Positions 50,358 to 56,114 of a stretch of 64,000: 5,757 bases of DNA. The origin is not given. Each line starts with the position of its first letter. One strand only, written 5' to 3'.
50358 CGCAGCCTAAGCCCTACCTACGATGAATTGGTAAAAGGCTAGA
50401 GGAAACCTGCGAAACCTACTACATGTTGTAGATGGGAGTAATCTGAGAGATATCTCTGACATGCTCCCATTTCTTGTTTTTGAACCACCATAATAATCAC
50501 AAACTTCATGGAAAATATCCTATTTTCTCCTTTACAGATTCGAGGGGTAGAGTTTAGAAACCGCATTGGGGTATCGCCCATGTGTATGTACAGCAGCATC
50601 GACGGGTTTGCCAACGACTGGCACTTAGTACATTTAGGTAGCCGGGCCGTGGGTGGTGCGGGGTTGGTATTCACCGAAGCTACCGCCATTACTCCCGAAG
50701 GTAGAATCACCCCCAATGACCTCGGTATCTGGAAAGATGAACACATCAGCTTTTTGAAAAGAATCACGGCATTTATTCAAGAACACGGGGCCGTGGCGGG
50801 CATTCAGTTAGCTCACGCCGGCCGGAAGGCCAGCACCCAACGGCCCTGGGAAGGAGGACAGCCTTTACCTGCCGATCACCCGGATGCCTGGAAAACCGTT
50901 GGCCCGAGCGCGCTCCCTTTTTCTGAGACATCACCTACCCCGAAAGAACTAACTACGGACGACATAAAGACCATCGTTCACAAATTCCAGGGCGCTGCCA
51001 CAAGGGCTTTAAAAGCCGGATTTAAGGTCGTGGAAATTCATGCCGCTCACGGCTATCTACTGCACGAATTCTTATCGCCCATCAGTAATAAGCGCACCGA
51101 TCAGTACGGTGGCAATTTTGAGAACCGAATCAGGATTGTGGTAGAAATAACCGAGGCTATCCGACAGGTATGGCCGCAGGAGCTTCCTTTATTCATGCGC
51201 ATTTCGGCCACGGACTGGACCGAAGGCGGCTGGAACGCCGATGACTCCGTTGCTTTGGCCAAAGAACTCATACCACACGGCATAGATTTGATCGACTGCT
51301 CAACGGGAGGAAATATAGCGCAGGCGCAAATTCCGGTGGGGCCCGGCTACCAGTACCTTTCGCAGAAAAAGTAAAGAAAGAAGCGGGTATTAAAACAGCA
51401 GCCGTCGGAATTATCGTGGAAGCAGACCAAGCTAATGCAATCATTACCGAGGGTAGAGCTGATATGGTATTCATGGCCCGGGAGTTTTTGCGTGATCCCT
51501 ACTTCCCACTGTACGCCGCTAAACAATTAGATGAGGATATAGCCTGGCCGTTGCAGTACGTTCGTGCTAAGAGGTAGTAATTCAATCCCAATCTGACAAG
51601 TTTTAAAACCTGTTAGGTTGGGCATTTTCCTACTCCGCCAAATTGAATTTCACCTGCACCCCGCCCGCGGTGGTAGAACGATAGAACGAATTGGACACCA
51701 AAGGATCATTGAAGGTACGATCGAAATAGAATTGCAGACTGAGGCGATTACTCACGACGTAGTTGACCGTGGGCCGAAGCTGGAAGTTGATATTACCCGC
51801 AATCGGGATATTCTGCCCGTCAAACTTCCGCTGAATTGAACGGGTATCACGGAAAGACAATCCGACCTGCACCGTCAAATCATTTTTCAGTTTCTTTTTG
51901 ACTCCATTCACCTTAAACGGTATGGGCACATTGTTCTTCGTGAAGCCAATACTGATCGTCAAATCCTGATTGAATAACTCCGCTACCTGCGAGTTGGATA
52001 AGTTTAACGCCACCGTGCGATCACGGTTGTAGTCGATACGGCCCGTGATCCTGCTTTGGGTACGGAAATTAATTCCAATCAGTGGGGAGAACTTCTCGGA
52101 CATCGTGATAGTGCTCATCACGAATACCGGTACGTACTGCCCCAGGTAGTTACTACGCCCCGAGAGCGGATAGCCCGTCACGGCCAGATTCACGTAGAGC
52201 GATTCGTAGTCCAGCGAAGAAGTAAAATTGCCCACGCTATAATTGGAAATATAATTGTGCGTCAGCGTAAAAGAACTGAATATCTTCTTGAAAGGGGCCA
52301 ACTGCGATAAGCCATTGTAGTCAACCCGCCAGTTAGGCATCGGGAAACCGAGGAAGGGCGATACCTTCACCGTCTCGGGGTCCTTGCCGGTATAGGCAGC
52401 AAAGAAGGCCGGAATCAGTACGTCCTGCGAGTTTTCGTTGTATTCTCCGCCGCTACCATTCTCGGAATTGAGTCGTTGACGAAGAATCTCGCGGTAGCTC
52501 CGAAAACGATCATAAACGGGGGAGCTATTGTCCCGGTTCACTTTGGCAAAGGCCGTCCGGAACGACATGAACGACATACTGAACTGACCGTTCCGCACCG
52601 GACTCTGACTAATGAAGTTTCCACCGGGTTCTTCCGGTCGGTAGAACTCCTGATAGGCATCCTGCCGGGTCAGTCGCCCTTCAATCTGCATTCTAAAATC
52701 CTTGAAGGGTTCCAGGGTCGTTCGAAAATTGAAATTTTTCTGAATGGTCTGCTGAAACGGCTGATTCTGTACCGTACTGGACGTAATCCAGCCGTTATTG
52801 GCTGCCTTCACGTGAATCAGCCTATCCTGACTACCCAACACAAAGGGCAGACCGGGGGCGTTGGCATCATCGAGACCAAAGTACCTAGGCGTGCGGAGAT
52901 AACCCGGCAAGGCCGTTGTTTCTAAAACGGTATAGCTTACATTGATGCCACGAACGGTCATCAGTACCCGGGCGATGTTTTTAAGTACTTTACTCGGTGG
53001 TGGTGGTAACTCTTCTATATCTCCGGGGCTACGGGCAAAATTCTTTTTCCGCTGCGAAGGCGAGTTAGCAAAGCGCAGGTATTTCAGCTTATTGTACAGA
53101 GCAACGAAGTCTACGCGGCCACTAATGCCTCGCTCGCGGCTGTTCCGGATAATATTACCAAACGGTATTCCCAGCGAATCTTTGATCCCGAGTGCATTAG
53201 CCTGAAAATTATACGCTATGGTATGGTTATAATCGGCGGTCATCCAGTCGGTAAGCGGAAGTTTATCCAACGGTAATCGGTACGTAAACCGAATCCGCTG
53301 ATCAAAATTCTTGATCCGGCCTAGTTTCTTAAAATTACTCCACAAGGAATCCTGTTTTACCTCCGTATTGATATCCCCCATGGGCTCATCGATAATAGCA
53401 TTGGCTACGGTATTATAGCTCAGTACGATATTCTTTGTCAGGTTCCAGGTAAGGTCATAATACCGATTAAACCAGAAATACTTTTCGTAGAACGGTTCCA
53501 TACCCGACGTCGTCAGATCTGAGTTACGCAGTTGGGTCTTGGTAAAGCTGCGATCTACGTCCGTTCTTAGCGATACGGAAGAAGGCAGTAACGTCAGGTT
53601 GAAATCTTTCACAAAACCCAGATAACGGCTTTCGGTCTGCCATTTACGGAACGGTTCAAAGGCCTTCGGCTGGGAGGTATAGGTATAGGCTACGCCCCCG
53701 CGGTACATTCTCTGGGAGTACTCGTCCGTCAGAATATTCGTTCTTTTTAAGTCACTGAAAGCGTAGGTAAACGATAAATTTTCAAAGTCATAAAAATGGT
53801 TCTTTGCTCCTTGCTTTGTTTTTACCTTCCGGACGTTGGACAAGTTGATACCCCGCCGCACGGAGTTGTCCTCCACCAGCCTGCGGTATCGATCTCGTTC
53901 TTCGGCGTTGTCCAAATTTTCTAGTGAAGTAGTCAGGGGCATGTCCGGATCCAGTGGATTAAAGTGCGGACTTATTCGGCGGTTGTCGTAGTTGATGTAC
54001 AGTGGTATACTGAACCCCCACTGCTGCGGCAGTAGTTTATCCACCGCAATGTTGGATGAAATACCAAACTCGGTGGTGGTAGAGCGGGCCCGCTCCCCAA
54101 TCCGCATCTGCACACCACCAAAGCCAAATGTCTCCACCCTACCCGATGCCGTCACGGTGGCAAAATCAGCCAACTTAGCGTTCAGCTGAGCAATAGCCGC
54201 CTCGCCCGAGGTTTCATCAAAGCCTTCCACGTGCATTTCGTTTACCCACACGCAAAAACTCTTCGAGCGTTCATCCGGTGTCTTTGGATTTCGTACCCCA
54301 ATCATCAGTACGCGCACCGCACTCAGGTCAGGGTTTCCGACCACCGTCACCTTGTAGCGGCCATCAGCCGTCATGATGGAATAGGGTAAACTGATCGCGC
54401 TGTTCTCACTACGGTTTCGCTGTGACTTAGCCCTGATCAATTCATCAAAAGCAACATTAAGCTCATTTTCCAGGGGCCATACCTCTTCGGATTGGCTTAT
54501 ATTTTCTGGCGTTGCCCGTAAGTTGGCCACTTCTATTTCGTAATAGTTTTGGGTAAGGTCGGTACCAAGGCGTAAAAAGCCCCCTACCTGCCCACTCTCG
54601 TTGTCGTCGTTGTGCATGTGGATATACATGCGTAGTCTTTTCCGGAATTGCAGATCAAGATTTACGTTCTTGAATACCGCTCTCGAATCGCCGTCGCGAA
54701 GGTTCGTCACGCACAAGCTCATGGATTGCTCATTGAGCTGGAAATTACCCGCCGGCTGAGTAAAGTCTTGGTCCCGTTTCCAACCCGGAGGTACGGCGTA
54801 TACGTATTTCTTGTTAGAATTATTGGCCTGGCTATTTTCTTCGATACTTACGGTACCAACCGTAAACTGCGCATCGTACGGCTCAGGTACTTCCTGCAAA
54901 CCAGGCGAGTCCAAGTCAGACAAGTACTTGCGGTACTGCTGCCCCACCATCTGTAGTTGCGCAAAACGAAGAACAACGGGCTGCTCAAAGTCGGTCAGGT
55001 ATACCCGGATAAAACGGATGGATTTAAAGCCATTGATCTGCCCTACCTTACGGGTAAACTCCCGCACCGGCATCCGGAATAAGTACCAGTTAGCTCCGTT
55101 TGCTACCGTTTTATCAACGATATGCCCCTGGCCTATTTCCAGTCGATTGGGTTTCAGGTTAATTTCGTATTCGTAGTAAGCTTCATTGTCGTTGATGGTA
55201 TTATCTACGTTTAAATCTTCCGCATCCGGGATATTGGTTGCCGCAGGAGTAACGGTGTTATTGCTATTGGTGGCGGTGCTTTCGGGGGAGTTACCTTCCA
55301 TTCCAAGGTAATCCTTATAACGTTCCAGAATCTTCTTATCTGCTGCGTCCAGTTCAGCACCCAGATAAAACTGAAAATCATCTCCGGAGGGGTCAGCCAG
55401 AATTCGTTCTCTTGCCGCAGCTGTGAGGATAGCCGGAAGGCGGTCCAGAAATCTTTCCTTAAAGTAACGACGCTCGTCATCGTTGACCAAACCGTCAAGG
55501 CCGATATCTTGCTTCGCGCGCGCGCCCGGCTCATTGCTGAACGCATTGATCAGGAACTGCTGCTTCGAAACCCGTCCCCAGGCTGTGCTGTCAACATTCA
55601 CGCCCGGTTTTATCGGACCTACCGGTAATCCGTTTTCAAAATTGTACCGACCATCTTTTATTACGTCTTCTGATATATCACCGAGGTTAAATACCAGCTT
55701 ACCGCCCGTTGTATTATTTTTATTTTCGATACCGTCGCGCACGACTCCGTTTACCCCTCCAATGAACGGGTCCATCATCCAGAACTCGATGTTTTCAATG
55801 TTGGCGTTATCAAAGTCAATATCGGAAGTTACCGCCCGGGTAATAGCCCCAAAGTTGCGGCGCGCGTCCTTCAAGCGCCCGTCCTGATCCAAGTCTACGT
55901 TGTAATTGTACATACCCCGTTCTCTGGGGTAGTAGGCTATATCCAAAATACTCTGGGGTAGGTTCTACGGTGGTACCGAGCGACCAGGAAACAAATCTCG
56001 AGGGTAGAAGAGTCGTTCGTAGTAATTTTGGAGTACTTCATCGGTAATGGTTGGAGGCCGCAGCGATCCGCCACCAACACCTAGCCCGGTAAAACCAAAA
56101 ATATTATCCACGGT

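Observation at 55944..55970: Single in-frame TAG inside the T9SS translocon gene sprA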

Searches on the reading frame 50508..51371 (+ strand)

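Call 68: search_protein_families(library=ncbifam, proteins=[window:50508-51371:+])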
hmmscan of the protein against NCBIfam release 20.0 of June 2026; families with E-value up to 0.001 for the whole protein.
window:50508-51371:+ (288 aa): 8 families
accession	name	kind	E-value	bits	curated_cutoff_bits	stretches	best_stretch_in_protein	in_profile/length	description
NF010047.0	PRK13523.1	equivalog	5e-102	341.4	431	1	1-283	1-266/339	NADPH dehydrogenase NamA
NF006101.0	PRK08255.1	equivalog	5.5e-102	342.2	1078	1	4-282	398-675/768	bifunctional salicylyl-CoA 5-hydroxylase/oxidoreductase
NF041087.1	bile_acid_BaiCD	equivalog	6.9e-56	189.6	825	1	4-273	3-258/642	bile acid Fe-S flavoenzyme BaiCD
TIGR03997.1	mycofact_OYE_2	equivalog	9.8e-47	159.7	793.15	1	5-268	2-253/645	mycofactocin system FadH/OYE family oxidoreductase 2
NF007899.0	PRK10605.1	subfamily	7.4e-40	137.3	403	1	3-234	4-237/365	N-ethylmaleimide reductase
NF045592.1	bili_reduct_N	equivalog_domain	1.4e-27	96.8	425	1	5-264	2-249/363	bilirubin reductase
NF045599.1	bili_reduct_long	exception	2.6e-26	92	750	1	5-266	1-254/641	bilirubin reductase, long form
TIGR03996.1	mycofact_OYE_1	hypoth_equivalog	7e-17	61.2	627.9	1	36-272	33-251/633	mycofactocin system FadH/OYE family oxidoreductase 1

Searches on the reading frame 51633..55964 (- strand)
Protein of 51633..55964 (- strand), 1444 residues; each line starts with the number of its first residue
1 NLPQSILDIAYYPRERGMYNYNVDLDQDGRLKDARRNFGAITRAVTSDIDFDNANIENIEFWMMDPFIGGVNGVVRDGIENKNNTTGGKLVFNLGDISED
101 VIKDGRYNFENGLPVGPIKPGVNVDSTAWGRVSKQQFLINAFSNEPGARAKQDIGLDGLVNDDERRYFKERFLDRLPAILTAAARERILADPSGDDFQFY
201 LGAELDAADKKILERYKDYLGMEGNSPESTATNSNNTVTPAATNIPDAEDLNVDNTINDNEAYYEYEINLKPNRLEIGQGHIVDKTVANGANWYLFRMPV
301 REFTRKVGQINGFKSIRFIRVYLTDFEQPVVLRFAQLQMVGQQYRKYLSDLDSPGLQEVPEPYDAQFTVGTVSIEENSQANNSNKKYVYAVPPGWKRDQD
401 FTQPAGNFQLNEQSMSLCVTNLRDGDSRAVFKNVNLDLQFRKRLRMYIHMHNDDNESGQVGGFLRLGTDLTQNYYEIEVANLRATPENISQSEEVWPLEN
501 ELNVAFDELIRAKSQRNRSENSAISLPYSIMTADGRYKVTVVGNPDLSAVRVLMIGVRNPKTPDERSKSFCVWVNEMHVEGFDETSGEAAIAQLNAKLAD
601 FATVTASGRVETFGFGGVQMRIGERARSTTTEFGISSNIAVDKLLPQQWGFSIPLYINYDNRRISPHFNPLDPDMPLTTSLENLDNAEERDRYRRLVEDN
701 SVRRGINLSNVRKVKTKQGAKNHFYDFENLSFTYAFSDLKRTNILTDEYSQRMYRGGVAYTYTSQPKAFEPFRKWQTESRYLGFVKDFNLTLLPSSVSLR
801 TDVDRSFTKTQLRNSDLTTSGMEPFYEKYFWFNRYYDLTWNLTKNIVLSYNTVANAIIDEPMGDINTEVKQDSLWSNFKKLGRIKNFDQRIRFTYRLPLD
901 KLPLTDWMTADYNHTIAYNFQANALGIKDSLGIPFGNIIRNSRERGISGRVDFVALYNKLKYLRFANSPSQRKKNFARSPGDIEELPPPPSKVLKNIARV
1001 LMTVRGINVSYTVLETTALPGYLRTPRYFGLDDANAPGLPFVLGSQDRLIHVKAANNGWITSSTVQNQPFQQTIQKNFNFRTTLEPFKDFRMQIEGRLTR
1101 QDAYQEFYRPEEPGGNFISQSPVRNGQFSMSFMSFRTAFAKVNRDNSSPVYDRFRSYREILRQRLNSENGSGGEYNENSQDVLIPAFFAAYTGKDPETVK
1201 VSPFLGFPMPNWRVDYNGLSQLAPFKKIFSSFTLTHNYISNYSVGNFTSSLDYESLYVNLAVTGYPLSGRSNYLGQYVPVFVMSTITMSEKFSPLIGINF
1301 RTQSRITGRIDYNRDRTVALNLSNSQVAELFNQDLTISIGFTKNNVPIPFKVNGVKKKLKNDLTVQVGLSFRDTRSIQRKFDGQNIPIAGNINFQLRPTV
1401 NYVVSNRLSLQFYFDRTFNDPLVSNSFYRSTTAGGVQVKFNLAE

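Call 5: search_protein_families(library=pfam, proteins=[window:51633-55964:-])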
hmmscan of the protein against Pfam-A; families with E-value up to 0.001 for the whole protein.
window:51633-55964:- (1444 aa): 1 family
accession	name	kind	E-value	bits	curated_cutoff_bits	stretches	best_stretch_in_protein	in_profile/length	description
PF14349.11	SprA_N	-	4e-146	488.3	27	1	172-681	2-510/510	Motility related/secretion protein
